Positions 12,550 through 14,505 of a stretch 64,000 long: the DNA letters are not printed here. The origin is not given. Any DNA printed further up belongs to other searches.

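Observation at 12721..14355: Gamma-class methyltransferase with an internal C4 zinc ribbon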

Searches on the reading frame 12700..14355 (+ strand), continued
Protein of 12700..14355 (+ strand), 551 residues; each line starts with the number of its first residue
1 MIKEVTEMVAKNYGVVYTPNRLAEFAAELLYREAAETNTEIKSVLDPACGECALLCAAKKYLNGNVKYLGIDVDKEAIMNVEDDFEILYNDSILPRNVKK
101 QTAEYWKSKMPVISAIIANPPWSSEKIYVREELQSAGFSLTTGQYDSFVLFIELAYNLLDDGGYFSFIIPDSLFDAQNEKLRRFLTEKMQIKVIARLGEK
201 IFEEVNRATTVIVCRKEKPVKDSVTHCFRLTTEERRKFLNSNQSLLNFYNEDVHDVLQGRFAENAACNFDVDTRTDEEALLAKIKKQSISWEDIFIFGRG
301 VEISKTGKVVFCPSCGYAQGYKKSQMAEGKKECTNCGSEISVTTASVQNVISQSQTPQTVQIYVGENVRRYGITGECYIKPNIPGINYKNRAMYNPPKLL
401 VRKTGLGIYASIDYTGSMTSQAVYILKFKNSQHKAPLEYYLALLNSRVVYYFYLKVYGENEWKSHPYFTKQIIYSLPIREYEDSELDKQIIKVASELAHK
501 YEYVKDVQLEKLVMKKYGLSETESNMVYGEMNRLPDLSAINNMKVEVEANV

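Call 12: search_protein_families(library=padloc, proteins=[window:12700-14355:+], max_evalue=0.001)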
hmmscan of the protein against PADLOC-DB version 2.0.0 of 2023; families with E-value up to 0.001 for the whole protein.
window:12700-14355:+ (551 aa): 29 families (the best 25 are shown)
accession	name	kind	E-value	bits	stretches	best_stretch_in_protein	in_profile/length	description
PDLC03226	MTase_II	-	1.6e-19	68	1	9-234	12-254/579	Type II methyltransferase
PDLC04134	mad2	-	2.7e-18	64.1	1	10-223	267-452/492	mads_2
PDLC03348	MTase_II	-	5.1e-18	63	1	60-286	284-504/727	Type II methyltransferase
PDLC03335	MTase_II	-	2.8e-17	60.6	1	8-217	74-305/607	Type II methyltransferase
PDLC03612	REase_MTase_IIG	-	9.4e-17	58.5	1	115-236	809-934/1247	Type IIG restriction enzyme-methyltransferase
PDLC03267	MTase_II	-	9.9e-16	55.7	1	11-226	11-227/539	Type II methyltransferase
PDLC03021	MTase_I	-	9.8e-14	49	1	10-261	160-415/491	Type I methyltransferase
PDLC03356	MTase_II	-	1.7e-13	48.3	1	4-249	101-339/545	Type II methyltransferase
PDLC03604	REase_MTase_IIG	-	3e-12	43.4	1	115-232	537-663/1011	Type IIG restriction enzyme-methyltransferase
PDLC03293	MTase_II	-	5.7e-11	39.8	1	10-217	13-209/427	Type II methyltransferase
PDLC03338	MTase_II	-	3.4e-10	37.3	1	115-232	248-366/604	Type II methyltransferase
PDLC02521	PglX|PglXI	-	1.2e-09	34.7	1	114-261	483-632/1174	PglX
PDLC03026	MTase_I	-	1.3e-09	35.8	1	108-218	249-357/487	Type I methyltransferase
PDLC02525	PglX|PglXI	-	7.2e-09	32.8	1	108-216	451-563/607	PglX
PDLC03227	MTase_II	-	1.1e-08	32.5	1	11-225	25-247/494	Type II methyltransferase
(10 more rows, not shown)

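Call 24: find_encoding_contigs(protein=P0069, flank=7000, max_places=3)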
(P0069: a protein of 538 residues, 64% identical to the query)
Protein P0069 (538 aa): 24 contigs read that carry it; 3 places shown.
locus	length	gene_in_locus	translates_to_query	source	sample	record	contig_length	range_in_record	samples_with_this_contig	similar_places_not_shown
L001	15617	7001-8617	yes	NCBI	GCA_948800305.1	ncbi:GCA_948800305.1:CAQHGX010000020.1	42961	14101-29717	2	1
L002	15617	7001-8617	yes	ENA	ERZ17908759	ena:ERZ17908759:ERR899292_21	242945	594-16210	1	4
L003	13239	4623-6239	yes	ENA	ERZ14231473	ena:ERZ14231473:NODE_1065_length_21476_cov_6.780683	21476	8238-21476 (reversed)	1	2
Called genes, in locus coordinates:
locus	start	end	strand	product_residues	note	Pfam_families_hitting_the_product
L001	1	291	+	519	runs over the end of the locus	PF00239:Resolvase, PF07508:Recombinase, PF13408:Zn_ribbon_recom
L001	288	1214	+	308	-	PF07508:Recombinase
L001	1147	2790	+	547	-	PF00239:Resolvase, PF07508:Recombinase, PF13408:Zn_ribbon_recom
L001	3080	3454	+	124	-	PF07508:Recombinase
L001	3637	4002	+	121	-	-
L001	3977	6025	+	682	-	PF13289:SIR2_2 (faint), PF25199:nSTAND_NTPase5, PF20720:nSTAND3 (weak)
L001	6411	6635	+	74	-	-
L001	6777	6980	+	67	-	PF02604:PhdYeFM_antitox (weak)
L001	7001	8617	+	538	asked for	PF02384:N6_Mtase, PF07669:Eco57I, PF12950:TaqI_C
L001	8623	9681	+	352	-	PF02086:MethyltransfD12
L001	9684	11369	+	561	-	PF07728:AAA_5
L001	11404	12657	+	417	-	PF09563:RE_LlaJI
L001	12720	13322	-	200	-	PF08281:Sigma70_r4_2 (weak)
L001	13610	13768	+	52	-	-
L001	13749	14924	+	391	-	-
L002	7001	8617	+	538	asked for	PF02384:N6_Mtase, PF07669:Eco57I, PF12950:TaqI_C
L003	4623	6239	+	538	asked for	PF02384:N6_Mtase, PF07669:Eco57I, PF12950:TaqI_C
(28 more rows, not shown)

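Call 25: find_encoding_contigs(protein=P0111, flank=7000, max_places=3)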
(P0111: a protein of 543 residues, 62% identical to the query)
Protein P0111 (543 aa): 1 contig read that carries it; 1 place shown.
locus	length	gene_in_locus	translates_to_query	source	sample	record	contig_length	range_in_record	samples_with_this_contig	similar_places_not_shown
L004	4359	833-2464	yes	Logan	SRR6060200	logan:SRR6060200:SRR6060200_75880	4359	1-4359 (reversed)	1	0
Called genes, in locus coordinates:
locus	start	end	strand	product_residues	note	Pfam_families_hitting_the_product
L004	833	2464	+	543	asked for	PF02384:N6_Mtase, PF07669:Eco57I, PF12950:TaqI_C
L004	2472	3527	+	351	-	PF02086:MethyltransfD12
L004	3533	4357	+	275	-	?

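Call 26: predict_structure(alignment_id=A1)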
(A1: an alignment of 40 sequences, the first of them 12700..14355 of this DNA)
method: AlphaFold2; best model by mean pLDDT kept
length: 551 residues; sequences in the alignment: 40
mean_pLDDT: 85.6   pTM: 0.80
mean pLDDT of the five models: 85.6, 84.6, 82.8, 81.6, 77.0
residues with pLDDT >= 90: 290; 70-90: 194; 50-70: 51; < 50: 16
segments of 3 or more residues with pLDDT < 50: 1-12, 548-551
pLDDT, mean of each block of 10 residues (from residue 1): 31 64 94 94 92 90 89 79 81 87 94 94 68 88 71 95 93 72 89 86 64 95 91 84 91 90 70 86 92 93 87 94 93 95 92 89 88 89 90 92 80 91 92 90 95 79 66 91 97 95 94 97 93 79 64 31
secondary structure, 60 per line:
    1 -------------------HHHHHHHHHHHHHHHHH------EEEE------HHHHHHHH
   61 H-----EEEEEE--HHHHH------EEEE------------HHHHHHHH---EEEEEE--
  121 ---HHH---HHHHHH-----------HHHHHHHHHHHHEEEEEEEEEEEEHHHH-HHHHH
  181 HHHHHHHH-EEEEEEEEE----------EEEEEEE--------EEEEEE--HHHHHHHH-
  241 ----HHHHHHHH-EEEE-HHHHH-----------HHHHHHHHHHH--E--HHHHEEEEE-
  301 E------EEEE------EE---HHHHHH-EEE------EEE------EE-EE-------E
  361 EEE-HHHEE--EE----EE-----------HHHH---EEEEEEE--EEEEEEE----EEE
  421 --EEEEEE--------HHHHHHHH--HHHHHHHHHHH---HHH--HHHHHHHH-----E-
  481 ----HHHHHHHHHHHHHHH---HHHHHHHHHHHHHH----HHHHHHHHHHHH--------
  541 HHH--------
elements in order: H20-36 E43-46 H53-61 E67-72 H75-79 E86-89 H102-109 E113-118 H130-135 H147-158 E159-170 H171-174 H176-188 E190-198 E209-215 E224-229 H232-239 H245-252 E254-257 H259-263 H275-285 H291-294 E295-299 E308-311 H323-328 E330-332 E339-341 E360-363 H391-394 E398-404 E407-413 E418-420 E423-428 H437-444 H447-457 H466-473 H485-499 H503-516 H521-532
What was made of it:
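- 13633..13707 (+): Cys4 zinc ribbon, CPSC-x17-CTNC. The whole module, with its flanking strands, spans about 13621-13725. AF2 pLDDT is 93-95, with strands 308-311, 330-332 and 339-341 and helix 323-328 (call 26).
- On Cys4 zinc ribbon: AF2 gives strands 308-311, 330-332 and 339-341 with pLDDT 93-95 (call 26).
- The AF2 model has mean pLDDT 85.6, with 93-95 over residues 311-340, and shows hairpin-helix-hairpin secondary structure (call 26). AF2 models a confident knuckle geometry (call 26).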

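Call 27: search_protein_representatives(protein=window:12700-14355:+)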
Query: 551 residues. Proteins with E-value up to 0.001 (for the whole library): 4244; up to 1e-10: 824; up to 1e-30: 257. The best 150 are listed.
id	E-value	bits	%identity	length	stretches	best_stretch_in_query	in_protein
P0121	8.0e-181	618.4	52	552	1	7-548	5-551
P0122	7.9e-148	509.5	47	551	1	10-547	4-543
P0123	2.0e-144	498.3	47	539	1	10-546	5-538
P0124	2.2e-142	491.5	44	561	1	12-545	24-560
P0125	3.1e-142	491.1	46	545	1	11-544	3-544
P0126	4.5e-142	490.5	44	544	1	10-544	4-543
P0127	1.3e-140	485.7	61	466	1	8-354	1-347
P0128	1.2e-139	482.5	44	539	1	12-547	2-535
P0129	1.8e-137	475.4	44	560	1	10-544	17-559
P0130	3.8e-136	471.0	46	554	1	10-544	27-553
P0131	4.5e-135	467.4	44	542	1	10-544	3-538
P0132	9.8e-135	466.3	44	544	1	12-544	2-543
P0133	6.5e-134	463.6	44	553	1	11-544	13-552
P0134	2.6e-131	455.0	43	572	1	3-547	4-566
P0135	5.8e-125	434.1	44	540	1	12-544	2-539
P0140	1.8e-94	333.5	35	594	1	6-544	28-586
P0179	3.6e-83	296.2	35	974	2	114-540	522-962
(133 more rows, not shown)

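Call 31: fold_search(model_id=the predicted structure, library=pdb)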
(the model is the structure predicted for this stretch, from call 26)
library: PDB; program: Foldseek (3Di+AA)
matches with E <= 10: 1900; with E <= 0.001: 570
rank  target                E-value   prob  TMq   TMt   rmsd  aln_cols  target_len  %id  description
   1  7qw6_A                3.1e-24  1.00  0.56  0.56   7.8       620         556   17  Adenine-specific DNA methyltransferase M.BseCI complexed with AdoHcy and cognate hemimethylated DNA duplex (released 2023-01-25)
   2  7qw5_A                6.9e-24  1.00  0.55  0.56   7.8       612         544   16  Adenine-specific DNA methyltransferase M.BseCI complexed with AdoHcy and cognate unmethylated DNA duplex (released 2023-01-25)
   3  7lni_C                1.5e-23  1.00  0.51  0.52   8.1       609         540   16  SeMet CamA Adenine Methyltransferase Complexed to Cognate Substrate DNA (released 2021-05-19)
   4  8cxs_A                2.0e-23  1.00  0.53  0.53   7.6       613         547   15  CamA Adenine Methyltransferase Complexed to Cognate Substrate DNA and Inhibitor MTA (released 2023-01-11)
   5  8cxw_A                2.0e-23  1.00  0.52  0.52   7.9       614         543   16  CamA Adenine Methyltransferase Complexed to Cognate Substrate DNA and Inhibitor piclidenoson (Compound 4) (released 2023-01-11)
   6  7lni_B                2.4e-23  1.00  0.51  0.51   8.0       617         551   16  SeMet CamA Adenine Methyltransferase Complexed to Cognate Substrate DNA (released 2021-05-19)
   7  7lni_A                2.6e-23  1.00  0.53  0.53   7.6       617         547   15  SeMet CamA Adenine Methyltransferase Complexed to Cognate Substrate DNA (released 2021-05-19)
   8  7rfn_C                3.2e-23  1.00  0.53  0.54   7.7       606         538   16  CamA Adenine Methyltransferase Complexed to Cognate Substrate DNA and Inhibitor SGC8158 (released 2021-09-15)
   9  7rfl_A                4.3e-23  1.00  0.54  0.54   7.8       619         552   15  CamA Adenine Methyltransferase Complexed to Cognate Substrate DNA and Inhibitor SGC0946 (released 2021-09-15)
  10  7qw7_A                4.5e-23  1.00  0.56  0.55   7.9       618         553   16  Adenine-specific DNA methyltransferase M.BseCI complexed with AdoHcy and cognate fully methylated DNA duplex (released 2023-01-25)
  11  8cxw_B                5.1e-23  1.00  0.51  0.51   8.0       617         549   15  CamA Adenine Methyltransferase Complexed to Cognate Substrate DNA and Inhibitor piclidenoson (Compound 4) (released 2023-01-11)
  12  7rfm_B                5.1e-23  1.00  0.51  0.50   8.2       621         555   16  CamA Adenine Methyltransferase Complexed to Cognate Substrate DNA and Inhibitor EPZ004777 (released 2021-09-15)
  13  8vpg_A                6.0e-23  1.00  0.57  0.57   7.1       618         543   15  CamA Adenine Methyltransferase Complexed to Cognate Substrate DNA and Containing Quinoline-based SGI-1027 Analog 455 (released 2024-09-25)
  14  7lnj_B                8.0e-23  1.00  0.51  0.51   8.3       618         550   16  CamA Adenine Methyltransferase Complexed to Cognate Substrate DNA (released 2021-05-19)
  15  7lnj_C                1.0e-22  1.00  0.53  0.54   7.7       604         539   16  CamA Adenine Methyltransferase Complexed to Cognate Substrate DNA (released 2021-05-19)
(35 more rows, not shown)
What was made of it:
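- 12721..14355 (+): M1: a gamma-class N6-adenine DNA methyltransferase of 544 aa. An alternative upstream ATG at 12700 would give 551 aa. Best solved relatives by fold are M.BseCI, CamA and M.TaqI (call 31).
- On Gamma-class N6-adenine DNA methyltransferases (N6_Mtase / Eco57I / TaqI_C): Foldseek matches M.BseCI, CamA and M.TaqI (call 31).
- Closest known: CamA. Same: They are the top Foldseek hits, E 3e-24 to 1e-18 (call 31).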

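Call 32: find_encoding_contigs(protein=P0140, flank=7000, max_places=2)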
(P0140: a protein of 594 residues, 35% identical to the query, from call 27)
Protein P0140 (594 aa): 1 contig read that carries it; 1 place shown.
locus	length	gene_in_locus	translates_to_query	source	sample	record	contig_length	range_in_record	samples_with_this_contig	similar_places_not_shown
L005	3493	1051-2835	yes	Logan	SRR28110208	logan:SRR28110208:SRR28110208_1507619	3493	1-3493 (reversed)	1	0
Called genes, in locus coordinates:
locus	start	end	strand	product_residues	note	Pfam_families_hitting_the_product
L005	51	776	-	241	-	PF18753:Nmad2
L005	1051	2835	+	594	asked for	PF02384:N6_Mtase, PF13847:Methyltransf_31 (weak), PF07669:Eco57I, PF12950:TaqI_C (weak)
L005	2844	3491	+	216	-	?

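Call 33: find_encoding_contigs(protein=P0179, flank=7000, max_places=2)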
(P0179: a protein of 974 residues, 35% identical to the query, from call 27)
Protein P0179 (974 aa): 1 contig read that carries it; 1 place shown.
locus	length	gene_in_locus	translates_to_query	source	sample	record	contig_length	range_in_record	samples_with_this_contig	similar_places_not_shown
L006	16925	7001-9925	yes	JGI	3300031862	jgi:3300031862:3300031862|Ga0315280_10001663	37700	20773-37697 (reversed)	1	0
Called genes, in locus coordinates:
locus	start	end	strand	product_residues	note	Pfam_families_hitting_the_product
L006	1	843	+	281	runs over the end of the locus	?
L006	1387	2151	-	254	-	PF00795:CN_hydrolase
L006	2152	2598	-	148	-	-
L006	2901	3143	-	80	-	-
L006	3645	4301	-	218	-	PF09509:Hypoth_Ymh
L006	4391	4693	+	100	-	-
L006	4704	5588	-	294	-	PF09471:Peptidase_M64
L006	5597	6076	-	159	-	-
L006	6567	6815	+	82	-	-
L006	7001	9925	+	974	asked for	PF20464:MmeI_N (faint), PF04313:HSDR_N (faint), PF02384:N6_Mtase, PF01170:UPF0020 (faint), PF20473:MmeI_Mtase, PF07669:Eco57I, PF12950:TaqI_C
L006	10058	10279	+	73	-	-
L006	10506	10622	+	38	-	-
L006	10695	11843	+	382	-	PF12706:Lactamase_B_2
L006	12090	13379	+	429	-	-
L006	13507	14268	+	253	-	PF07505:DUF5131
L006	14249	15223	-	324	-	-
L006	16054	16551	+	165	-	-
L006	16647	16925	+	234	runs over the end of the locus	-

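Call 35: find_related_loci(query=A2, collection=genome_contigs, flank=8000)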
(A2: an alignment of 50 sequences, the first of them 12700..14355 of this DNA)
Query A2 (551 aa) in genome_contigs; peptide patterns used: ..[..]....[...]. (x = any residue, [..] = any of these).
121 stretches matched a pattern; 120 encode a relative of the query (tblastn E <= 1e-3); the best 80 are kept; 80 distinct loci.
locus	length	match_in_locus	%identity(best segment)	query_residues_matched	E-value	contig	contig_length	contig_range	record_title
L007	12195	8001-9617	62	7-547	0e+0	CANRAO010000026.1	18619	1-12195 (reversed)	MAG: uncultured Clostridia bacterium isolate Lapin-016__bin86 genome assembly, contig: Lapin-016__NODE_2635_length_18619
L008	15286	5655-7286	64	6-551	0e+0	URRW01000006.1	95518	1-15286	uncultured Lachnospiraceae bacterium isolate UMGS1289 genome assembly, contig: NODE_156_length_95518_cov_6.356578, whole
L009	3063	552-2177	61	7-548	0e+0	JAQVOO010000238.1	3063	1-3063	MAG: Sphaerochaetaceae bacterium isolate STF1_182 NODE_153212_length_3063_cov_1.766689_Sandtown_F1, whole genome shotgun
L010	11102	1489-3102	62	7-546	0e+0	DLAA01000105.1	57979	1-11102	MAG TPA_asm: Lachnospiraceae bacterium UBA7060 UBA7060_contig_1772, whole genome shotgun sequence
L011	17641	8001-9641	58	8-551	0e+0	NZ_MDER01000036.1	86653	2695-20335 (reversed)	Paenibacillus nuruki strain TI45-13ar contig00036, whole genome shotgun sequence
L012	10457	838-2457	57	9-544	0e+0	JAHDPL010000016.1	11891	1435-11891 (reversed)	MAG: Sporomusaceae bacterium isolate SM1-B11.1 k141_50236, whole genome shotgun sequence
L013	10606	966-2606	59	4-549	0e+0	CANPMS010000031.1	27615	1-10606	MAG TPA_asm: uncultured Clostridium sp. isolate SRR15730523_bin.34_metawrap_v1.3_MAG genome assembly, contig: NODE.989_l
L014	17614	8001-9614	58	8-547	0e+0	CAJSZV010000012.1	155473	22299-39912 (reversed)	Clostridiaceae bacterium isolate A68_60.CX.DSS genome assembly, contig: MGBC000080.12, whole genome shotgun sequence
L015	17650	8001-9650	57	3-551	0e+0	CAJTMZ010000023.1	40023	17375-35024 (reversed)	MAG TPA_asm: uncultured Lachnospiraceae bacterium isolate MGBC101044 genome assembly, contig: MGBC101044.23, whole genom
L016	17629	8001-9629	55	8-546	0e+0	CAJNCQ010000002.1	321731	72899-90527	unidentified bacterium isolate Streptococcus species genome assembly, contig: NODE_2_length_321731_cov_56.7512, whole ge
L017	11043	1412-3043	57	2-546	0e+0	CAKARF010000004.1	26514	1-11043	MAG TPA_asm: uncultured Atopobium sp. isolate SRR15235658_bin.20_metaWRAP_v1.1_MAG genome assembly, contig: NODE_418_len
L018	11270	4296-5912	55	11-544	0e+0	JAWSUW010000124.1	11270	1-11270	MAG: Bacillota bacterium isolate B4G8H2-05 NODE_124_length_11270_cov_3.539712, whole genome shotgun sequence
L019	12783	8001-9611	51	12-546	4e-174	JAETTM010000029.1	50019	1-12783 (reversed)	MAG: Lachnospiraceae bacterium isolate S4_Bin4 scaffold_964_3, whole genome shotgun sequence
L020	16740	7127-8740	50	11-544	3e-171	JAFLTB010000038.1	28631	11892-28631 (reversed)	MAG: Lachnospiraceae bacterium isolate HAN042 Seq38, whole genome shotgun sequence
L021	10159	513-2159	47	8-545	6e-168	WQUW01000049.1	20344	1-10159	MAG: Treponema sp. isolate Emb289P1bin105 Ga0123355_10004470, whole genome shotgun sequence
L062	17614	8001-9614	36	3-544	8e-97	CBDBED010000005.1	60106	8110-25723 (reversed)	MAG: Dehalococcoidia bacterium isolate 5625331d-cfd1-4067-b2ed-0d0e62f3ee82 genome assembly, contig: contig_5, whole gen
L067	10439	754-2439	33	5-544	5e-95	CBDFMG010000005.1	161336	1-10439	MAG: bacterium isolate 864b4b2c-5474-447e-aa23-773c98dba934 genome assembly, contig: contig_5, whole genome shotgun sequ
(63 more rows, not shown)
